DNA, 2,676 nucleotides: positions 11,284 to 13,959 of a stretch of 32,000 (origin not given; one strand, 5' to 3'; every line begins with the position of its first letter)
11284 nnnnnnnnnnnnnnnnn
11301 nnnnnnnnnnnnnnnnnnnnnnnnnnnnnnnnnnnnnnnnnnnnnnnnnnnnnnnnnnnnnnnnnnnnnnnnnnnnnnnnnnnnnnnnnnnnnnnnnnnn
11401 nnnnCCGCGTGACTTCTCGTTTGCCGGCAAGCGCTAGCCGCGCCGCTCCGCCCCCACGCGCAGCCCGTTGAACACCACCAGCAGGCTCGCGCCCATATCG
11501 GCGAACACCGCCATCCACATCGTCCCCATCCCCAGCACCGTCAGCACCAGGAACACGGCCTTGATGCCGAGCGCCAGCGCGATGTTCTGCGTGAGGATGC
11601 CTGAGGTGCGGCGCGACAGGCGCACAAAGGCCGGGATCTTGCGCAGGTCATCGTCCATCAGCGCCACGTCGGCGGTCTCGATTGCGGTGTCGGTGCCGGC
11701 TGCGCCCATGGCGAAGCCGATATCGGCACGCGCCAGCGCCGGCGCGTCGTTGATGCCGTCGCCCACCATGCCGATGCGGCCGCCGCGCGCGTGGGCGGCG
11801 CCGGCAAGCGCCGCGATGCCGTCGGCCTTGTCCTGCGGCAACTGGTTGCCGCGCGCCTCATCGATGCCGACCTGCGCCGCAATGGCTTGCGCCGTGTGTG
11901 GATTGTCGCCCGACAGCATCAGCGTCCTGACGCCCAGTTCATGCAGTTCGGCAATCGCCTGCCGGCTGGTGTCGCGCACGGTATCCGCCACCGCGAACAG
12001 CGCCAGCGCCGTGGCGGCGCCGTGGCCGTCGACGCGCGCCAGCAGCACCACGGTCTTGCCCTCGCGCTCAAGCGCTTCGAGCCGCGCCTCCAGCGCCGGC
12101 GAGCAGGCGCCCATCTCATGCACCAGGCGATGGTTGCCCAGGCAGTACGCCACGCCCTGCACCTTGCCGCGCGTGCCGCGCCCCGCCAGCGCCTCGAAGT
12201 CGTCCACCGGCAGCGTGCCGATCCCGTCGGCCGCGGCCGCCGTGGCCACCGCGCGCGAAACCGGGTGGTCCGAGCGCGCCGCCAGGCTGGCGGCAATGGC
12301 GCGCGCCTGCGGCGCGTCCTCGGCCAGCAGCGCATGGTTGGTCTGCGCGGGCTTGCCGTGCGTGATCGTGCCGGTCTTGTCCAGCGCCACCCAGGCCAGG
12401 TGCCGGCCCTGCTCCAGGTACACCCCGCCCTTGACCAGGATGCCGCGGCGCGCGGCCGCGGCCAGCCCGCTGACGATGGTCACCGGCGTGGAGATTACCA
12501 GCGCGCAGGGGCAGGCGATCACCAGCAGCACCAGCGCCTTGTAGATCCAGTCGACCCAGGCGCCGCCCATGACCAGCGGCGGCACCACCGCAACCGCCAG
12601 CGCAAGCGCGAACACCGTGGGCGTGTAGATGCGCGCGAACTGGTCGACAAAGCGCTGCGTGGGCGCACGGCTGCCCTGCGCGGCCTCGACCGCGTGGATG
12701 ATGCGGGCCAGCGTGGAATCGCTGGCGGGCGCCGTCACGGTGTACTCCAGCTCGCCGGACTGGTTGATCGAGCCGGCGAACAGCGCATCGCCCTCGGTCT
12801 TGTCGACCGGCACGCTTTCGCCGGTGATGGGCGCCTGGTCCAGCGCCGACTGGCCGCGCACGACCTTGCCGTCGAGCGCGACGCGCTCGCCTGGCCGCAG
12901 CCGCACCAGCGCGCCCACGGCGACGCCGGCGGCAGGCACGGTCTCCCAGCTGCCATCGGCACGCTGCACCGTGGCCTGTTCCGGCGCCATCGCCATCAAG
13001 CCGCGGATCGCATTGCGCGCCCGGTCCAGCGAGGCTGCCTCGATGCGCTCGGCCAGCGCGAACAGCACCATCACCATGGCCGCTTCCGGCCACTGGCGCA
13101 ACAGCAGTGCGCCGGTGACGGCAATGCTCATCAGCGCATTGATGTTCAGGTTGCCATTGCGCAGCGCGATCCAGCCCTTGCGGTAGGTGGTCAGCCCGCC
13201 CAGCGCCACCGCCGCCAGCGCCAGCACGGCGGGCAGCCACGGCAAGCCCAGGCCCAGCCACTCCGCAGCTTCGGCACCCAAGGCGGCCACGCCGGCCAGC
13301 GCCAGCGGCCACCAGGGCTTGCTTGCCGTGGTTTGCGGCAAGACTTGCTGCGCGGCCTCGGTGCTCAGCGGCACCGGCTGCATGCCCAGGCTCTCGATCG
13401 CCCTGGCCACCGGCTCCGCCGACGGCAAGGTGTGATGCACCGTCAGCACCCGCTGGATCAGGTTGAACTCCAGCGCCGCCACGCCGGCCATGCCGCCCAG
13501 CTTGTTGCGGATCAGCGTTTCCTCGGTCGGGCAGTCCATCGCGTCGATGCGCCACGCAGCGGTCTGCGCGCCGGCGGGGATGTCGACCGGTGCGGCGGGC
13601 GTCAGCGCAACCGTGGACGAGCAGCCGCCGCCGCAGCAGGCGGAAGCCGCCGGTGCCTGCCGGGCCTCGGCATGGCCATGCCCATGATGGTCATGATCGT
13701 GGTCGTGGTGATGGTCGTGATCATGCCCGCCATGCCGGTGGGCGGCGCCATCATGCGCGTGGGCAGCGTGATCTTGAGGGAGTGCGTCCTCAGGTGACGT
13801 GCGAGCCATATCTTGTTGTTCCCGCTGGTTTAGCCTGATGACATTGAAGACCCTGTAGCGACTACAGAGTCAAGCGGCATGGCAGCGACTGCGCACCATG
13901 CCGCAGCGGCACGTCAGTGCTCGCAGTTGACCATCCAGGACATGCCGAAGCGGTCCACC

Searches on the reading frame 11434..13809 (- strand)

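Call 56: search_protein_families(library=pfam, proteins=[window:11434-13809:-], max_evalue=0.00001)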
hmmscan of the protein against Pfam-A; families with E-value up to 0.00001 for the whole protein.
window:11434-13809:- (791 aa): 2 families
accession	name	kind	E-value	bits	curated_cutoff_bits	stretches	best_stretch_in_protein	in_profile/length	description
PF00122.25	E1-E2_ATPase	-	4.1e-55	186.5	28.1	1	274-455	2-181/181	E1-E2 ATPase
PF00702.32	Hydrolase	-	1e-30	108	26.4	1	474-696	4-191/191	haloacid dehalogenase-like hydrolase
